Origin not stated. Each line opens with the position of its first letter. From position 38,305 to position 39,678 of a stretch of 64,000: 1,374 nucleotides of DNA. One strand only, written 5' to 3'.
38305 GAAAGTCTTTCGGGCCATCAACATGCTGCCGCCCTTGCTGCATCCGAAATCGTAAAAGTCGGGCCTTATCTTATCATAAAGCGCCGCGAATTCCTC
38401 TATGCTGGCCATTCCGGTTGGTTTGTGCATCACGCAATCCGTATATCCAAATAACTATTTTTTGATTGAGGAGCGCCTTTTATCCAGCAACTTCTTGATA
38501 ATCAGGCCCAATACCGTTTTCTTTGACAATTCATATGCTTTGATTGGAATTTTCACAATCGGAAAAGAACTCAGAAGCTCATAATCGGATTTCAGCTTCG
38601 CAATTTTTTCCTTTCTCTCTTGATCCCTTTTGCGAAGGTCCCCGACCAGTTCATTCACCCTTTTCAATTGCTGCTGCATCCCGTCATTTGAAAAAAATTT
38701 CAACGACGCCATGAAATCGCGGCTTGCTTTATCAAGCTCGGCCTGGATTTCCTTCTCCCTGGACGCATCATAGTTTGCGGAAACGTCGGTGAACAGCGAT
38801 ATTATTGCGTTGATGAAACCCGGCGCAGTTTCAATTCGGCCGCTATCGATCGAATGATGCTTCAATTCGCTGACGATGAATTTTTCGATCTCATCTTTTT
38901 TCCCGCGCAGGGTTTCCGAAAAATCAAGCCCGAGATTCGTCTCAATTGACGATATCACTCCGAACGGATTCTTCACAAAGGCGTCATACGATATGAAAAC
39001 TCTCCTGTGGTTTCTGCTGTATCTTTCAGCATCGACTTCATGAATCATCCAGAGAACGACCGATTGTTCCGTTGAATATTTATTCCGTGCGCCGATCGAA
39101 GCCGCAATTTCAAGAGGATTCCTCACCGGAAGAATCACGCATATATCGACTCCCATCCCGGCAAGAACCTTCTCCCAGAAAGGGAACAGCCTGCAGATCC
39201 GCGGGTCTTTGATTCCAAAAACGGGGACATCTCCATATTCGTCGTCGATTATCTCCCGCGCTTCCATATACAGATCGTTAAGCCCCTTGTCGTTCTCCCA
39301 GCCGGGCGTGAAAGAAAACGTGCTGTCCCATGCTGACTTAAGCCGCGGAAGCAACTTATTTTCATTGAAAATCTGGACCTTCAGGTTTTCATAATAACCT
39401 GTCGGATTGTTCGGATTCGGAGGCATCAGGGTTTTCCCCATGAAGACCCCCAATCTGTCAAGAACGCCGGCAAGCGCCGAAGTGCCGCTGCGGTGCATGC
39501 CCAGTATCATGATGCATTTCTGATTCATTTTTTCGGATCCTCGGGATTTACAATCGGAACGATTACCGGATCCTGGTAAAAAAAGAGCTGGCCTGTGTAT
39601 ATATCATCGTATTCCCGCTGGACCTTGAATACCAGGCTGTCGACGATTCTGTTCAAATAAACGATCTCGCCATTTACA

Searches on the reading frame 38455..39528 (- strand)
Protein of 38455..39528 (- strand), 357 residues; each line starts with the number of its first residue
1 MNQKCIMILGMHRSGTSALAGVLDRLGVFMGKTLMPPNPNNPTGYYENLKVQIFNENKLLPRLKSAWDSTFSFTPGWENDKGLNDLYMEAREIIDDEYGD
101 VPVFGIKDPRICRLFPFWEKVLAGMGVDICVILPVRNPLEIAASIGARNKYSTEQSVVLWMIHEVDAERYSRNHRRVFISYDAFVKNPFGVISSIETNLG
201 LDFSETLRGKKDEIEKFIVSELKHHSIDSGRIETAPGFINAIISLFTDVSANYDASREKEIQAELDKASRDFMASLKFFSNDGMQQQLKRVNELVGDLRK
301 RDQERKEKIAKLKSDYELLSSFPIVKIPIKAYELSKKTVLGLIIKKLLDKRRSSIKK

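Call 62: search_protein_families(library=pfam, proteins=[window:38455-39528:-], max_evalue=0.00001)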
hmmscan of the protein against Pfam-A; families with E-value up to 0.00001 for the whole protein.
window:38455-39528:- (357 aa): 1 family
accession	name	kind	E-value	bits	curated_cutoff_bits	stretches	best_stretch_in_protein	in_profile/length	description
PF13469.12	Sulfotransfer_3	-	3.3e-06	27.9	27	0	6-205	2-216/216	Sulfotransferase family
